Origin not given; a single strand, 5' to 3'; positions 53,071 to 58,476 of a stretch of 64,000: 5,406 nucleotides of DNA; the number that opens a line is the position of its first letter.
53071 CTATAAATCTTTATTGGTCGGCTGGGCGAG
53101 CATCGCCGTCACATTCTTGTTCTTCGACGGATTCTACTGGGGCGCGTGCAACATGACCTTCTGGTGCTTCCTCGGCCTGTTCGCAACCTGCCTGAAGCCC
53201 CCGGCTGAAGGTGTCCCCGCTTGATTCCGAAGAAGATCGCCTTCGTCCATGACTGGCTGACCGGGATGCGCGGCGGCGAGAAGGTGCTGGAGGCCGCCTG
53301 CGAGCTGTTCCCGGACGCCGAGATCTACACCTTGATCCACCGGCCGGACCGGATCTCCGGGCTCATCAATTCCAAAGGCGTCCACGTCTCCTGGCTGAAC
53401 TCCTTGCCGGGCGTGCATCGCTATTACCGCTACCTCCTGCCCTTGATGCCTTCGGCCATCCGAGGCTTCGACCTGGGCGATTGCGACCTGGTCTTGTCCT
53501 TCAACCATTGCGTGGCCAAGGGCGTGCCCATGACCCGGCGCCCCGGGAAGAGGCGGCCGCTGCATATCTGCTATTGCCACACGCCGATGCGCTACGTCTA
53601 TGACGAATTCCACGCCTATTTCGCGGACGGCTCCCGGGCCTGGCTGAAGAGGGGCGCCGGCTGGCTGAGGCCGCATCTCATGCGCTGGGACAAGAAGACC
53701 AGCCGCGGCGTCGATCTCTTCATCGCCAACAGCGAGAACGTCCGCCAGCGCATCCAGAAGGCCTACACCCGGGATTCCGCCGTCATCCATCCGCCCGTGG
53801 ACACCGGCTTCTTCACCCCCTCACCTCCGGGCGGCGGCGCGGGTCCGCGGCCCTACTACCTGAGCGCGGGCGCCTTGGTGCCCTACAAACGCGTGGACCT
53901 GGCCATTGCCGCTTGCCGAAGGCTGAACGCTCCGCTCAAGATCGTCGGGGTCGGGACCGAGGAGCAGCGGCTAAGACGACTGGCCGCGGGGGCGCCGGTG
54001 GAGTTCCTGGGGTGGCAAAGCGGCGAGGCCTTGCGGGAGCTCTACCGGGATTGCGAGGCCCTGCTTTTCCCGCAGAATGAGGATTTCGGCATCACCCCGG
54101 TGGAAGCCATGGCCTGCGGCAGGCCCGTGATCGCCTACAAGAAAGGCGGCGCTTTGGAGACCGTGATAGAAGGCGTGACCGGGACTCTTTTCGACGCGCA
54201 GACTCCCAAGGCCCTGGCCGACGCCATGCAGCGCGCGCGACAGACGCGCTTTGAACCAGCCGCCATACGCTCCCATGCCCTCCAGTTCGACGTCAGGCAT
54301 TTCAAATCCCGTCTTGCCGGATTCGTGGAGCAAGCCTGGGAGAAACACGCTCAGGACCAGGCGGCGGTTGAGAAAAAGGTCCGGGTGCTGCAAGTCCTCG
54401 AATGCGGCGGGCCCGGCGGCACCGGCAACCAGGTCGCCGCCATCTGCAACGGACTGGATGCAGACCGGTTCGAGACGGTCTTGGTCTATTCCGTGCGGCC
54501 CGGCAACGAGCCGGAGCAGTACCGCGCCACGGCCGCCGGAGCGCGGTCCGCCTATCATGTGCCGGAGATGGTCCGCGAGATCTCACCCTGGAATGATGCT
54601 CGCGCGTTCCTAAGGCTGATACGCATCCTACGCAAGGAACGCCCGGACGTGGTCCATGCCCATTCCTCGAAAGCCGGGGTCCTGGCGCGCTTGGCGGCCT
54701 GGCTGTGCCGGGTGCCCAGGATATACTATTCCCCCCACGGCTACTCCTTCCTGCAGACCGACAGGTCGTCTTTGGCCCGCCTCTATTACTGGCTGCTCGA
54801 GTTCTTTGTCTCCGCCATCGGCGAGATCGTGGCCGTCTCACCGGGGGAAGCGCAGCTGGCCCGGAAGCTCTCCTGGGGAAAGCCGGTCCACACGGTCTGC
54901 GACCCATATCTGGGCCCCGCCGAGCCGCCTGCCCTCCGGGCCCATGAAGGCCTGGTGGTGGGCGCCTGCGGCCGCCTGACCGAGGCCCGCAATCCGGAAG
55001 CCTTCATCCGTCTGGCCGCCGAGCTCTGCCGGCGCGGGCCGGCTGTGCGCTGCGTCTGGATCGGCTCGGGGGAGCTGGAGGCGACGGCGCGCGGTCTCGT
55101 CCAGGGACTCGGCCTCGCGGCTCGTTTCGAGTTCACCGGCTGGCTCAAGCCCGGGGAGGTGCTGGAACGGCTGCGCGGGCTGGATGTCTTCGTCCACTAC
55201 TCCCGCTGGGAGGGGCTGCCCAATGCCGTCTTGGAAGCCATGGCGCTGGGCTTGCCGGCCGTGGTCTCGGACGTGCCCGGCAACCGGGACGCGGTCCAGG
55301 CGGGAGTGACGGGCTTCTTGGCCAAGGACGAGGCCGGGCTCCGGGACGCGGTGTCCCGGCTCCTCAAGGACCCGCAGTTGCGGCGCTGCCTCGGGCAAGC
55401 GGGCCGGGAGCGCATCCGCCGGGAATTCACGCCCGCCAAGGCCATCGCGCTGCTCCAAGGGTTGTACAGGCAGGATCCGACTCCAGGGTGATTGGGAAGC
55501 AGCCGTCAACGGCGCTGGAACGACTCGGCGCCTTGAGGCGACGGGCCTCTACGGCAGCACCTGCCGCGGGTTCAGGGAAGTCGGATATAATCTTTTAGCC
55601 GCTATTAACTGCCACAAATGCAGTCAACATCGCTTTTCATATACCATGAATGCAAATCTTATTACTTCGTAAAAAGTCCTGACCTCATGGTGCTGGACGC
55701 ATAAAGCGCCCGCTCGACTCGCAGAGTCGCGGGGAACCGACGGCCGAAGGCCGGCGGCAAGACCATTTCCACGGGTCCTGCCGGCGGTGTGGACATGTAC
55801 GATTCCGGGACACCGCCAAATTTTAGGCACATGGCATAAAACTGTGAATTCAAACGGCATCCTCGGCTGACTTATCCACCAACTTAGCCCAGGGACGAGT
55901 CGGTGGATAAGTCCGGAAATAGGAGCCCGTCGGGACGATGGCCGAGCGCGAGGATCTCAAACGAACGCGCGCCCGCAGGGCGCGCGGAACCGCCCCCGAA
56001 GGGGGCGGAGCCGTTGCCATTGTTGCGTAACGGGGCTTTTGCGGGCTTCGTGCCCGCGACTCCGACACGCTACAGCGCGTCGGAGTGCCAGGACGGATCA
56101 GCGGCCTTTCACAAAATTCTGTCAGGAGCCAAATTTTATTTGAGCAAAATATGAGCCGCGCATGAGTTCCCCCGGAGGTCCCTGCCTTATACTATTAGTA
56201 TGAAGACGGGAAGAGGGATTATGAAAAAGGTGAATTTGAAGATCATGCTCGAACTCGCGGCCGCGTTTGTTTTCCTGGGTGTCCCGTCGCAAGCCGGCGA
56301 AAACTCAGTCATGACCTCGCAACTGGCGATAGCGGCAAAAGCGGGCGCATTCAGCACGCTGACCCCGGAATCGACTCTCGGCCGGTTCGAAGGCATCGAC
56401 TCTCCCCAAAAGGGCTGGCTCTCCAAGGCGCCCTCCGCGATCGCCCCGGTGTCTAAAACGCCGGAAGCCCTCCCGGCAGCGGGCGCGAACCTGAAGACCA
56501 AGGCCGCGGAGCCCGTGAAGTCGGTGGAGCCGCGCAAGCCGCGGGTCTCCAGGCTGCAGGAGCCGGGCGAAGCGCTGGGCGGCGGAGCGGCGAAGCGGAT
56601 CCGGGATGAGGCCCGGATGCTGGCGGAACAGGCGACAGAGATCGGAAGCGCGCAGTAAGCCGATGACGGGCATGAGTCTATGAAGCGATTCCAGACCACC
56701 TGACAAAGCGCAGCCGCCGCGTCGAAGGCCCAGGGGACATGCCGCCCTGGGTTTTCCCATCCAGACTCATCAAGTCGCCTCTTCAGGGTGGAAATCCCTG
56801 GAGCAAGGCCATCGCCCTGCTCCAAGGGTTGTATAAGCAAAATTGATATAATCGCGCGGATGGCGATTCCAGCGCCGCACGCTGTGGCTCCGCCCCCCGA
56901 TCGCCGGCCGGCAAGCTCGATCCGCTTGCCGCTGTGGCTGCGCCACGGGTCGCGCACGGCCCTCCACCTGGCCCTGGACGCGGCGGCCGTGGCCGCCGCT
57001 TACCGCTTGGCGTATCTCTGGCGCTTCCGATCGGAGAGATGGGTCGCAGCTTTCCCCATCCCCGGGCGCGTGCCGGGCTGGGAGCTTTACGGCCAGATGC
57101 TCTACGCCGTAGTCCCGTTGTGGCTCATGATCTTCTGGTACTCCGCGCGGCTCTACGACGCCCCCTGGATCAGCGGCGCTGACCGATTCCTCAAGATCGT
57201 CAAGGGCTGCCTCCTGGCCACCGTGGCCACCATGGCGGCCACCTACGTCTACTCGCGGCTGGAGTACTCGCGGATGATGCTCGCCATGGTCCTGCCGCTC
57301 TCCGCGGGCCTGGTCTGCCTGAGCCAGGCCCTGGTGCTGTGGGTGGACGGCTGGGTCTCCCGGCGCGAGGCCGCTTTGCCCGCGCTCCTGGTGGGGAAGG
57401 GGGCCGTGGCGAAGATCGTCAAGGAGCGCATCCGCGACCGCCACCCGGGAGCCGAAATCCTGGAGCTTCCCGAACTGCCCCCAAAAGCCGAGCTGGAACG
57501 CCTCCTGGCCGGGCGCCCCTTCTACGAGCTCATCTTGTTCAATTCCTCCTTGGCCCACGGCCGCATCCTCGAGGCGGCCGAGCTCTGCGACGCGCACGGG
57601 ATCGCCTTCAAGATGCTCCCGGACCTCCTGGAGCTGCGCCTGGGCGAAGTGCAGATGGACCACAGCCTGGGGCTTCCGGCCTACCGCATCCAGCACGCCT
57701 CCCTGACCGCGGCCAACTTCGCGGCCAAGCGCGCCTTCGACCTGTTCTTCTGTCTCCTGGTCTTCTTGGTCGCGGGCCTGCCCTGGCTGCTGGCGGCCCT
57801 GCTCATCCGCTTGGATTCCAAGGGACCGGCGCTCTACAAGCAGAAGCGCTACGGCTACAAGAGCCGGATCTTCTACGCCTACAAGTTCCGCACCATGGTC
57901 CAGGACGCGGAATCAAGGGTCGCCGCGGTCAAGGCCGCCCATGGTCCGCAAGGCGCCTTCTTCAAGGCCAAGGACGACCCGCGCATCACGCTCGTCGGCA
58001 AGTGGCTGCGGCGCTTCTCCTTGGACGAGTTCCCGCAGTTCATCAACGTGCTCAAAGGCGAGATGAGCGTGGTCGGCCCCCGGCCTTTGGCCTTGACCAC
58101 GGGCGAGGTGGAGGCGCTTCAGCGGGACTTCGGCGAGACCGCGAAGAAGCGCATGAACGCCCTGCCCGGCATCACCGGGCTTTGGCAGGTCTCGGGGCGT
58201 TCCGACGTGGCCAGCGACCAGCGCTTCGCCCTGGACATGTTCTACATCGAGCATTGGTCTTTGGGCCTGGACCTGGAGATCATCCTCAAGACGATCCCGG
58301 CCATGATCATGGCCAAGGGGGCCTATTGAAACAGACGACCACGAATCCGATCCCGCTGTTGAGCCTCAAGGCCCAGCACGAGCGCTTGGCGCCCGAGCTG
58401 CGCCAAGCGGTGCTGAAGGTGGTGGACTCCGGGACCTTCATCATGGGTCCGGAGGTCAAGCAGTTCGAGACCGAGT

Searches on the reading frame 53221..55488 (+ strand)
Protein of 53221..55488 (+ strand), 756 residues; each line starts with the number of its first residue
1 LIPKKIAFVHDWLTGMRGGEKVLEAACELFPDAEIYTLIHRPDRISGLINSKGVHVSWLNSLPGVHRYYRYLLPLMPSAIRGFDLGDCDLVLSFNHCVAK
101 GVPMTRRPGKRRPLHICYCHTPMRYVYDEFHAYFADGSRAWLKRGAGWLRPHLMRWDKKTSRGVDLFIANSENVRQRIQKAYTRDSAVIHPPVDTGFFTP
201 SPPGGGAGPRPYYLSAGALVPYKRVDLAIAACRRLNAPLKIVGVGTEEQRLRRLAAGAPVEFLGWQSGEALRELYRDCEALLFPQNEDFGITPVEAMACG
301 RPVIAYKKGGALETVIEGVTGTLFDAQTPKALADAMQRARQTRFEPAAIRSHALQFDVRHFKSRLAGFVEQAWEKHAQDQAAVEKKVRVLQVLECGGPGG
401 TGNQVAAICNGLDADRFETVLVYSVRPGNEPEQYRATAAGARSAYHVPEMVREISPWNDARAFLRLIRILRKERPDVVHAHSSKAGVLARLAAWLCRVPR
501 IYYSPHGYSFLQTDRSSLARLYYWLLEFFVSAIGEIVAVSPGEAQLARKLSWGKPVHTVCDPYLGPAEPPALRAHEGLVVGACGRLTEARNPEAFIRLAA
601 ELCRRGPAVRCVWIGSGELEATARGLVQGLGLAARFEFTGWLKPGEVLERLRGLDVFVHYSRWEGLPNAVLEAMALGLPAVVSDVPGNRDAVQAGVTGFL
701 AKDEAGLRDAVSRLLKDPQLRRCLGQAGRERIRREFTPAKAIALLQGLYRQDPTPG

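Call 39: search_protein_families(library=pfam, max_evalue=0.001, proteins=[window:53221-55488:+])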
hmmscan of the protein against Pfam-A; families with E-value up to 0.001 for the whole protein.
window:53221-55488:+ (756 aa): 7 families
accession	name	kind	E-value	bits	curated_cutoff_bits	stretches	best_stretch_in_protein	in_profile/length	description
PF00534.26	Glycos_transf_1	-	3.1e-64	216.1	26.4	2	576-731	14-172/172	Glycosyl transferases group 1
PF13692.12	Glyco_trans_1_4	-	1.3e-54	184.8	27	2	579-717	3-142/142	Glycosyl transferases group 1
PF13439.12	Glyco_transf_4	-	5.6e-29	101.8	28.5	2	398-550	1-152/170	Glycosyltransferase Family 4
PF13579.12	Glyco_trans_4_4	-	4e-23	82.9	29.7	1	399-551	1-146/158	Glycosyl transferase 4-like domain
PF13524.12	Glyco_trans_1_2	-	7.5e-19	68.5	25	1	604-743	10-140/144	Glycosyl transferase-like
PF20706.3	GT4-conflict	-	9.6e-11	41.7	26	1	185-322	173-327/385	Family 4 Glycosyltransferase in conflict systems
PF13477.12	Glyco_trans_4_2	-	4.5e-09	37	23.4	1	457-530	58-129/139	Glycosyl transferase 4-like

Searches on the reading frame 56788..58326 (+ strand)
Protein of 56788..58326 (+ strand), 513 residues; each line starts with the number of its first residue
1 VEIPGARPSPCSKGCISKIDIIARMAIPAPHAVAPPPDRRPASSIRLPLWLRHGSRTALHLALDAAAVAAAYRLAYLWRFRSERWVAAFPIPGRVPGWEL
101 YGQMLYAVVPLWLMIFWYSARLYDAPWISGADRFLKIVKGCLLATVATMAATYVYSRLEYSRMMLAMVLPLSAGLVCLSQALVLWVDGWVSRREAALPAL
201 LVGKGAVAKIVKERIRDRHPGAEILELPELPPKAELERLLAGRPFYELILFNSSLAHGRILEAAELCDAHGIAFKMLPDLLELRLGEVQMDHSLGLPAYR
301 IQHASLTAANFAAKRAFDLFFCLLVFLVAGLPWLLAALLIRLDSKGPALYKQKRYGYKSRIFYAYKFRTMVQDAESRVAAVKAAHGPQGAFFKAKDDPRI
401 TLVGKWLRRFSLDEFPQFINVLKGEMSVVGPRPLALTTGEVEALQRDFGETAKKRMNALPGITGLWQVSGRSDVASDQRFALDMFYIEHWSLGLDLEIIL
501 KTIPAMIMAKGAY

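Call 39: search_protein_families(library=pfam, max_evalue=0.001, proteins=[window:56788-58326:+])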
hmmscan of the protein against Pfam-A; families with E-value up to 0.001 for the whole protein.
window:56788-58326:+ (513 aa): 1 family
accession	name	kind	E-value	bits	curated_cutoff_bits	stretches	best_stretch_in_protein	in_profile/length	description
PF02397.22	Bac_transf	-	1.7e-61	207.3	27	1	314-507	1-178/179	Bacterial sugar transferase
